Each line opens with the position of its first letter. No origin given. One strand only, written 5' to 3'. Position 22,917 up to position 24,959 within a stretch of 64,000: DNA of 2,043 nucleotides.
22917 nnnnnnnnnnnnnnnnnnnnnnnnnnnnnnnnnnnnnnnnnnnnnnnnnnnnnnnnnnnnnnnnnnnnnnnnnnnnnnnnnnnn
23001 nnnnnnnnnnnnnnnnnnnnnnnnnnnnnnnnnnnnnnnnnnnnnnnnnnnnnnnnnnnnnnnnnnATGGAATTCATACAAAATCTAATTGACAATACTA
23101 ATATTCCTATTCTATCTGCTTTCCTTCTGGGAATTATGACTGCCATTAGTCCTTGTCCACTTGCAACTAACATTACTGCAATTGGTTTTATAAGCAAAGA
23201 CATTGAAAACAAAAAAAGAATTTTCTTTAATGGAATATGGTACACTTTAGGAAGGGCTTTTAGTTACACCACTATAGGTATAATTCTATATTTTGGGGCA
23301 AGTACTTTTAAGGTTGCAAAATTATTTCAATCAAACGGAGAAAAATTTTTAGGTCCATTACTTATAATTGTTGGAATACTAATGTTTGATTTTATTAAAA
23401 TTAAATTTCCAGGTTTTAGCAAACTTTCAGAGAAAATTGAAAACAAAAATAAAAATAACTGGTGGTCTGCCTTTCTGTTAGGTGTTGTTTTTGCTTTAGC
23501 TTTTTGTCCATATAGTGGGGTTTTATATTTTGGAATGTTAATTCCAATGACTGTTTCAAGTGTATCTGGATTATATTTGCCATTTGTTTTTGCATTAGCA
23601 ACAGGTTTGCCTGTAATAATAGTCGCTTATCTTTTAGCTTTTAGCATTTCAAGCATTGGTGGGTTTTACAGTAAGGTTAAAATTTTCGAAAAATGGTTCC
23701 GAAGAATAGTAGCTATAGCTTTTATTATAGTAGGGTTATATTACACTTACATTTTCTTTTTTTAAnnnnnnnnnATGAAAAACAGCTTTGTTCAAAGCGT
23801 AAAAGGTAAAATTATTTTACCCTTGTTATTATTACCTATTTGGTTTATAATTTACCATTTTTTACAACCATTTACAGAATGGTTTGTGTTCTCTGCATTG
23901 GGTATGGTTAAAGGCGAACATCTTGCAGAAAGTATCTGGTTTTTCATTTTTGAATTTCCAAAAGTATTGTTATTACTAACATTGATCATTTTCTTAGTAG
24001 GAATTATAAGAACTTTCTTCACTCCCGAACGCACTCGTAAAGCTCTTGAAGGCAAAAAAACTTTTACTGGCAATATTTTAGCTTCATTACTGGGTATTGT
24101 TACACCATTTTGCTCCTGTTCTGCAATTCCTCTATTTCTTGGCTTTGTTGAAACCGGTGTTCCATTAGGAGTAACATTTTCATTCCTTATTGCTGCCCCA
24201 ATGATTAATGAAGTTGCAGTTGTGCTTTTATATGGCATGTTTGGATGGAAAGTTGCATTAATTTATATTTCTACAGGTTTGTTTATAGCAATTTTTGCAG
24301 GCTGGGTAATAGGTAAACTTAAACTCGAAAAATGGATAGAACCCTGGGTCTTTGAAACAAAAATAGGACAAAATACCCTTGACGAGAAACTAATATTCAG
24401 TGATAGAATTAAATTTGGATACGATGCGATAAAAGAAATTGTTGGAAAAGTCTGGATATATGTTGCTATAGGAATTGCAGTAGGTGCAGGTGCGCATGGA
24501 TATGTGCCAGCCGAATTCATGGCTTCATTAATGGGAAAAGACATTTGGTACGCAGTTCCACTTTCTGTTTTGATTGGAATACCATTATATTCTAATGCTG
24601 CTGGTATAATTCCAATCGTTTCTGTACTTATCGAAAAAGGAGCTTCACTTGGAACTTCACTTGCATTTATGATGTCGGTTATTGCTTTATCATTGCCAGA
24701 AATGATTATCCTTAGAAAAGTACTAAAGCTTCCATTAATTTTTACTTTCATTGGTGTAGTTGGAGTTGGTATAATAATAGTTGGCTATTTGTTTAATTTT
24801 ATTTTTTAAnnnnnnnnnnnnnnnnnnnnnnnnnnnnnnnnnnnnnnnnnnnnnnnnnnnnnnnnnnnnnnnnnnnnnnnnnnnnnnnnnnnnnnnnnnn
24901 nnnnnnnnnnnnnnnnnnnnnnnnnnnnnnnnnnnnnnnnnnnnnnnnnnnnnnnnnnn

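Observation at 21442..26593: ArsR-gated, envelope-spanning thiol-redox / permease operon lacking any canonical ars core gene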

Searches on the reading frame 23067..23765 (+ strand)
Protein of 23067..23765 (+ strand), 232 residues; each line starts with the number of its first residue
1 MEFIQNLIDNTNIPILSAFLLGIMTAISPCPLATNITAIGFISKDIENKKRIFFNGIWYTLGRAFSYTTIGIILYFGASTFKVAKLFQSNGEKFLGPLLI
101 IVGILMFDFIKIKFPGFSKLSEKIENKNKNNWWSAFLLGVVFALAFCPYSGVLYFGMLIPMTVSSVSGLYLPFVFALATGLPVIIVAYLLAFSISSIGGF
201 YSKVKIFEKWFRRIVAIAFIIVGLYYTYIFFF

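Call 3: search_protein_families(library=pfam, proteins=[window:23067-23765:+], max_evalue=0.01)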
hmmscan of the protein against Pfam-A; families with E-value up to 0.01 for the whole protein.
window:23067-23765:+ (232 aa): 2 families
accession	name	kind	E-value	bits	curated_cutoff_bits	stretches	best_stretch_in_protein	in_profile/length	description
PF13386.12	DsbD_2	-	7.6e-25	88.4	24.9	1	18-225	2-199/199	Cytochrome C biogenesis protein transmembrane region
PF02683.22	DsbD_TM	-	8.8e-14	51.8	27.1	1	15-207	5-202/219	Cytochrome C biogenesis protein transmembrane domain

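Call 4: search_protein_families(library=ncbifam, proteins=[window:23067-23765:+], max_evalue=0.01)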
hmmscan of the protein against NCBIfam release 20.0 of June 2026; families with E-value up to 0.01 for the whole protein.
window:23067-23765:+ (232 aa): 2 families
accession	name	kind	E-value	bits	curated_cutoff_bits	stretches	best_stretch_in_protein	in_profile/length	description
NF040495.1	tranport_ArsG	equivalog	2.4e-95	318.2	200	1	10-230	2-224/225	aromatic aminobenezylarsenical efflux permease ArsG family transporter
NF001419.0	PRK00293.1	subfamily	1e-10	40.8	330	1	10-189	167-351/574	protein-disulfide reductase DsbD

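Call 14: find_related_loci(query=window:23067-23765:+, collection=genome_contigs, flank=10000)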
Query window:23067-23765:+ (232 aa) in genome_contigs; peptide patterns used: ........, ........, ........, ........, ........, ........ (x = any residue, [..] = any of these).
600 stretches matched a pattern (row limit reached: there are more); 580 encode a relative of the query (tblastn E <= 1e-3); the best 80 are kept; 80 distinct loci.
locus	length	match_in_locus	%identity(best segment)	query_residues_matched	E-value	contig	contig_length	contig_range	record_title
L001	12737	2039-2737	83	1-232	9e-128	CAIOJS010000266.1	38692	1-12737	uncultured bacterium isolate AlinenLipids_bin-6511 genome assembly, contig: bin-6511:266/558, whole genome shotgun seque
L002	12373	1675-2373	84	1-232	5e-128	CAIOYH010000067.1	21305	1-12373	uncultured bacterium isolate Kiruna_bin-04925 genome assembly, contig: bin-04925:067/230, whole genome shotgun sequence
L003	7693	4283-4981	84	1-232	7e-128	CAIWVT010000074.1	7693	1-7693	uncultured bacterium isolate KR_bin-2776 genome assembly, contig: bin-2776:074/679, whole genome shotgun sequence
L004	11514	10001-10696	82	1-231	8e-127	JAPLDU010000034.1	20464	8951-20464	MAG: Bacteroidia bacterium isolate LacPavin_0419_WC90_MAG_39_9 LacPavin_0419_WC90_scaffold_496470, whole genome shotgun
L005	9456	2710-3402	80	1-231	1e-126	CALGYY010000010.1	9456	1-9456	MAG TPA_asm: uncultured Bacteroidetes bacterium isolate SRR3330212_bin.90_CONCOCT_v1.1_MAG genome assembly, contig: ERZ7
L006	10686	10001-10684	82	1-228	4e-126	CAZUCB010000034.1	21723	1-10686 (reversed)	MAG TPA_asm: uncultured Bacteroides sp. isolate SRP272421_co4_164 genome assembly, contig: NODE_5625_length_21723_cov_13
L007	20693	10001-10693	81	1-231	4e-125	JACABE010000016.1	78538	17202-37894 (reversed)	MAG: Bacteroidetes bacterium isolate Cfx3-09 MAG09_16, whole genome shotgun sequence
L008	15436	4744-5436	82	1-231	3e-124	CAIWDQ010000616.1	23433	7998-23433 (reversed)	uncultured bacterium isolate Umea3p4_bin-1352 genome assembly, contig: bin-1352:616/657, whole genome shotgun sequence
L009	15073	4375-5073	79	1-232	1e-123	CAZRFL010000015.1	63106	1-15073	MAG TPA_asm: uncultured Bacteroidales bacterium isolate SRP272421_co1_615 genome assembly, contig: NODE_684_length_63106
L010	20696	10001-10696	78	1-231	2e-123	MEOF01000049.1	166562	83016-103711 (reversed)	MAG: Bacteroidetes bacterium GWF2_33_38 gwf2_scaffold_472, whole genome shotgun sequence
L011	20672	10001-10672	82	1-223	3e-121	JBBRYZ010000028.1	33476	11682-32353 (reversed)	MAG: Bacteroidales bacterium isolate metawrap_la5_11 metawrap_la5_11_K_426696_L_33476_cov_31.8134, whole genome shotgun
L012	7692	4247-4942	75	1-231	2e-121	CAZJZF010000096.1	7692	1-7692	MAG TPA_asm: uncultured Lentimicrobiaceae bacterium isolate binchicken_co245_173 genome assembly, contig: NODE_12073_len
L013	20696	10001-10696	77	1-231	3e-121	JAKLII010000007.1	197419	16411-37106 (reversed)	MAG: Bacteroidetes bacterium isolate RA.bin83 RA.bin83_7, whole genome shotgun sequence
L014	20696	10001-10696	78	1-231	6e-121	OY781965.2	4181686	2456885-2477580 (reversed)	MAG: Bacteroidales bacterium isolate 351424ce-103a-4fdb-9a77-f202f7f12de1 genome assembly, chromosome: 1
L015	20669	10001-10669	80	1-223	5e-121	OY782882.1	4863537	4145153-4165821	MAG: Bacteroidales bacterium isolate 57984f20-7b8f-4c7b-84b7-4034ea6f78da genome assembly, chromosome: 1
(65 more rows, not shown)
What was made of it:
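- Synthetic nitro-aromatic arsenicals are unlikely to be the selective agent in lake and sediment Bacteroidia, which is where most homologues come from (call 14).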

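Call 80: search_dna_similar(query=window:23067-23765:+, collection=plasmids, mode=protein, max_rows=15)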
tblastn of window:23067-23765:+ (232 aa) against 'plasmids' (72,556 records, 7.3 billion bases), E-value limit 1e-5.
Records with a match: 51; places in all: 53; records where one place covers at least 80% of the query: 47.
Best place of each record, by identity: 60-80% 1; <60% 50.
By first word of the organism name: Bacillus 23; Deinococcus 6; Cytobacillus 5; Paraburkholderia 5; Stenotrophomonas 2; Paenibacillus 2; Fulvitalea 1; Prevotella 1; Meiothermus 1; Alkalihalophilus 1; and 4 more.
By predicted mobility (MOB-suite, as given by PLSDB): non-mobilizable 49; mobilizable 2.
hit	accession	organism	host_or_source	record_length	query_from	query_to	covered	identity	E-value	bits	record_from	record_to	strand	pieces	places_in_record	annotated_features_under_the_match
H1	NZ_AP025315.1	Fulvitalea axinellae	-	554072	1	231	100%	60.6%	2e-85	283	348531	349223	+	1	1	aromatic aminobenezylarsenical efflux permease ArsG family transporter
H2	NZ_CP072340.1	Prevotella nigrescens F0103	Homo sapiens,whole organism,human oral ...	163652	1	232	100%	50.4%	6e-70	238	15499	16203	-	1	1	aromatic aminobenezylarsenical efflux permease ArsG family transporter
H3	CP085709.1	Bacillus sp. CMF21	single cell,soil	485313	12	227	93%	33.6%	9e-23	103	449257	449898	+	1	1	sulfite exporter TauE/SafE family protein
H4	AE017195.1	Bacillus cereus ATCC 10987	-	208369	3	231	99%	31.3%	4e-19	92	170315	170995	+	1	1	membrane protein, putative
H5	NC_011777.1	Bacillus cereus AH820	-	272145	3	231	99%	31.3%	4e-19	92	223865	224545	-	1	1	sulfite exporter TauE/SafE family protein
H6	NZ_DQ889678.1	Bacillus cereus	-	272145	3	231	99%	31.3%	4e-19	92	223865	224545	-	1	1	sulfite exporter TauE/SafE family protein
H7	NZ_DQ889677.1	Bacillus cereus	-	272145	3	231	99%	31.3%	4e-19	92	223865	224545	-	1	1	sulfite exporter TauE/SafE family protein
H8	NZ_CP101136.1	Bacillus paranthracis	single cell,soil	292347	3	231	99%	31.3%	4e-19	92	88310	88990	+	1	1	sulfite exporter TauE/SafE family protein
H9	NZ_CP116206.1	Bacillus paranthracis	rice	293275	3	231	99%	31.3%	4e-19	92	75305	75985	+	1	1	sulfite exporter TauE/SafE family protein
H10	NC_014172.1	Bacillus thuringiensis BMB171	-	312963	3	231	99%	31.3%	4e-19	92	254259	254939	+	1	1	sulfite exporter TauE/SafE family protein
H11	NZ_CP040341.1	Bacillus cereus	Apostichopus japonicus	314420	3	231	99%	31.3%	4e-19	92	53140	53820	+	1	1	sulfite exporter TauE/SafE family protein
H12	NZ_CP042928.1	Bacillus cereus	ocean sediment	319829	3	231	99%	31.3%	4e-19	92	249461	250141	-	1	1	sulfite exporter TauE/SafE family protein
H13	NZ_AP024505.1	Bacillus cereus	-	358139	3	231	99%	31.3%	4e-19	92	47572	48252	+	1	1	sulfite exporter TauE/SafE family protein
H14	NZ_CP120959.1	Bacillus cereus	Moschus berezovskii,liver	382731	3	231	99%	31.3%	4e-19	92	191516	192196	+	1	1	sulfite exporter TauE/SafE family protein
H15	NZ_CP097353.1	Bacillus cereus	pure culture,oil contaminated soil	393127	3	231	99%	31.3%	4e-19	92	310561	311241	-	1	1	sulfite exporter TauE/SafE family protein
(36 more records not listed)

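Call 81: get_annotated_region(hit=H1, flank=8000)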
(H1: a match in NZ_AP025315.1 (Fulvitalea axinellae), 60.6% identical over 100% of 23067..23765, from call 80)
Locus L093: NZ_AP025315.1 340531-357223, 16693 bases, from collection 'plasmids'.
description: Fulvitalea axinellae strain DSM 100852 plasmid pFA1, complete sequence
organism: Fulvitalea axinellae (NCBI taxid 1182444)
taxonomy: Bacteria; Bacteroidota; Cytophagia; Cytophagales; Persicobacteraceae; Fulvitalea; Fulvitalea axinellae
host: -; source: -; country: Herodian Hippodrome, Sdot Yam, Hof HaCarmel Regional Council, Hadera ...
typing (MOB-suite, as given by PLSDB): non-mobilizable
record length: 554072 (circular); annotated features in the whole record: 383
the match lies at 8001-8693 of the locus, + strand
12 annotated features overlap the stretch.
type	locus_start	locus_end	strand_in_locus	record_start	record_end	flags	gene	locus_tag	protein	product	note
CDS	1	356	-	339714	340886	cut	-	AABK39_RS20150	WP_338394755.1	formylglycine-generating enzyme family protein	-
CDS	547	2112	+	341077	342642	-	-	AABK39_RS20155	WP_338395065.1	arylsulfatase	-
CDS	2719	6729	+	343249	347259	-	-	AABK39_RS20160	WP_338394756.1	SUMF1/EgtB/PvdO family nonheme iron enzyme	-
CDS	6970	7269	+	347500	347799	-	-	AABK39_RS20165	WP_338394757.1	metalloregulator ArsR/SmtB family transcription factor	GO:0006355 - regulation of DNA-templated transcription [Evidence IEA]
CDS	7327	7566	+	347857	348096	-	-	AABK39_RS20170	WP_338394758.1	thioredoxin family protein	-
CDS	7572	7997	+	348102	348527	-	-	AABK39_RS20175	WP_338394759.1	nitrophenyl compound nitroreductase subunit ArsF family protein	-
CDS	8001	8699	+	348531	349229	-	-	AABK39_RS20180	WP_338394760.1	aromatic aminobenezylarsenical efflux permease ArsG family transporter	-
CDS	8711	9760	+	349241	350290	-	-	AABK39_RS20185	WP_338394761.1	permease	-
CDS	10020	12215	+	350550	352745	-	-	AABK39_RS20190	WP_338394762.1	glycoside hydrolase family 3 N-terminal domain-containing protein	GO:0005975 - carbohydrate metabolic process [Evidence IEA]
CDS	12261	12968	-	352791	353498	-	-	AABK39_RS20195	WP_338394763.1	response regulator transcription factor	-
CDS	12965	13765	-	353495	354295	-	-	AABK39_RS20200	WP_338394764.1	histidine kinase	GO:0000160 - phosphorelay signal transduction system [Evidence IEA]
CDS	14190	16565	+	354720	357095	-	-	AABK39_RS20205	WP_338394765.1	TonB-dependent receptor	-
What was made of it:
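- Fulvitalea pFA1 has the core without ars genes (call 81).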

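Call 82: get_annotated_region(hit=H2, flank=8000)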
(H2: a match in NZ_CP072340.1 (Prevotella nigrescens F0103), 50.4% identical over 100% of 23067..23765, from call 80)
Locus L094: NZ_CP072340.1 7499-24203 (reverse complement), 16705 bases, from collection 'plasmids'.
description: Prevotella nigrescens F0103 plasmid unnamed, complete sequence
organism: Prevotella nigrescens F0103 (NCBI taxid 702439)
taxonomy: Bacteria; Bacteroidota; Bacteroidia; Bacteroidales; Prevotellaceae; Prevotella; Prevotella nigrescens; Prevotella nigrescens F0103
host: -; source: Homo sapiens,whole organism,human oral cavity; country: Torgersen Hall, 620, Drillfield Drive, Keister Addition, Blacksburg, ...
typing (MOB-suite, as given by PLSDB): non-mobilizable; mating-pair formation MPF_T
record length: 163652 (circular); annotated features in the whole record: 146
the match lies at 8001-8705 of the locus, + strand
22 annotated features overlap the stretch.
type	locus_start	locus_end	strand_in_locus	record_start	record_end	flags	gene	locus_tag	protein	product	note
CDS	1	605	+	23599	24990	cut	tilS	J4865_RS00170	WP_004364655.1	tRNA lysidine(34) synthetase TilS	GO:0006400 - tRNA modification [Evidence IEA]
CDS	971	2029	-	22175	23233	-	-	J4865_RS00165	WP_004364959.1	relaxase/mobilization nuclease domain-containing protein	-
CDS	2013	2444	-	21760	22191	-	-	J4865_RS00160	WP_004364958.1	hypothetical protein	-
CDS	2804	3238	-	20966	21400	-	-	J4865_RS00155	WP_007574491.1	DUF3408 domain-containing protein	-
CDS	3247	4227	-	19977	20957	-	-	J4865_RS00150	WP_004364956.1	toprim domain-containing protein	-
CDS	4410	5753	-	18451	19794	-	-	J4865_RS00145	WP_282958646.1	VapE domain-containing protein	-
CDS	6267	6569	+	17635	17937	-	-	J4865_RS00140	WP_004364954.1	helix-turn-helix domain-containing protein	-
CDS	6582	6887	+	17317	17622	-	-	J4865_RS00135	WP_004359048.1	helix-turn-helix domain-containing protein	-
CDS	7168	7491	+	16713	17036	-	-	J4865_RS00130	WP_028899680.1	winged helix-turn-helix domain-containing protein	-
CDS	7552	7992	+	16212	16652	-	-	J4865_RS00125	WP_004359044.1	nitrophenyl compound nitroreductase subunit ArsF family protein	-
CDS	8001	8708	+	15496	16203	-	-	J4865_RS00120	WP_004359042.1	aromatic aminobenezylarsenical efflux permease ArsG family transporter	-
CDS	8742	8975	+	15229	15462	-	-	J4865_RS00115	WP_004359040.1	thioredoxin family protein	-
CDS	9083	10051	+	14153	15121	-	-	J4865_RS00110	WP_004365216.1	permease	-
CDS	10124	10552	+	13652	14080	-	-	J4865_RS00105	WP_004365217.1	arsenate reductase ArsC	-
CDS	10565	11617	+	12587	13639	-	arsB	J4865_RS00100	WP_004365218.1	ACR3 family arsenite efflux transporter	GO:0046685 - response to arsenic-containing substance [Evidence IEA]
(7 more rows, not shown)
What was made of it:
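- Closest known: ArsEFG of Shewanella putrefaciens 200. Same: RefSeq annotates the same block in Bacteroidota (calls 81, 82).
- In Prevotella nigrescens it annotates the same core followed by ArsC and ACR3 (calls 80-82).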

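Call 83: search_solved_structures(query=window:23067-23765:+, max_evalue=1, show_alignments=2)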
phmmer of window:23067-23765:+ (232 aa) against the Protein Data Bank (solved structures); distinct sequences matched with E-value up to 1: 0.

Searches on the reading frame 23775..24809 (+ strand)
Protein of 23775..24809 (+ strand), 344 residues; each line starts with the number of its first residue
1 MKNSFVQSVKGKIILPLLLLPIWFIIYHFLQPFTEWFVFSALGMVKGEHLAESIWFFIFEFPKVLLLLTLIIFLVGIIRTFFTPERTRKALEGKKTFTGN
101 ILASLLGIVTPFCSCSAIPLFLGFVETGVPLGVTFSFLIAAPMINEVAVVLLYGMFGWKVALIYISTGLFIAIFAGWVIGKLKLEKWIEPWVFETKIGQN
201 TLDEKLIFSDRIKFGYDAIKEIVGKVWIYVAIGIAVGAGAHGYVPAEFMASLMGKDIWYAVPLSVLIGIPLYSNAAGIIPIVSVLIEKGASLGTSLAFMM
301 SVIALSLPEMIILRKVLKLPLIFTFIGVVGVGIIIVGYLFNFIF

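Call 3: search_protein_families(library=pfam, proteins=[window:23775-24809:+], max_evalue=0.01)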
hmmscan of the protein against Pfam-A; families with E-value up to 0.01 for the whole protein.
window:23775-24809:+ (344 aa): 1 family
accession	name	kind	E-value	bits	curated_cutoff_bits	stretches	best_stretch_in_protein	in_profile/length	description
PF03773.19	ArsP_1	-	2.5e-73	247.3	32.3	1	56-342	8-294/294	Predicted permease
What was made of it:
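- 23775..24809 (+): An ArsP_1 (COG0701) permease with exactly two Cys, C113 and C115 (FCSCS), in a hydrophobic segment. ArsP_1 at 247 bits (call 3).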

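Call 4: search_protein_families(library=ncbifam, proteins=[window:23775-24809:+], max_evalue=0.01)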
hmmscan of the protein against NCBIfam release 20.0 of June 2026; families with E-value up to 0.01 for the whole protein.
window:23775-24809:+ (344 aa): 2 families
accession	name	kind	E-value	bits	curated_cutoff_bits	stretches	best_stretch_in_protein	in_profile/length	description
NF040736.1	efflux_SaoE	equivalog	3.3e-37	128.6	325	1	70-343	24-297/352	efflux transporter SaoE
NF033936.1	CuZnOut_SO0444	equivalog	3e-28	99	300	2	70-183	14-126/351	SO_0444 family Cu/Zn efflux transporter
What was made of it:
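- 23775..24809 (+): It falls below the cut-offs of the characterised subfamilies SaoE (129 against 325) and SO_0444 (99 against 300) (call 4).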

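Call 85: search_solved_structures(query=window:23775-24809:+, max_evalue=1)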
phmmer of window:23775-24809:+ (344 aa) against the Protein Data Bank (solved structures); distinct sequences matched with E-value up to 1: 0.
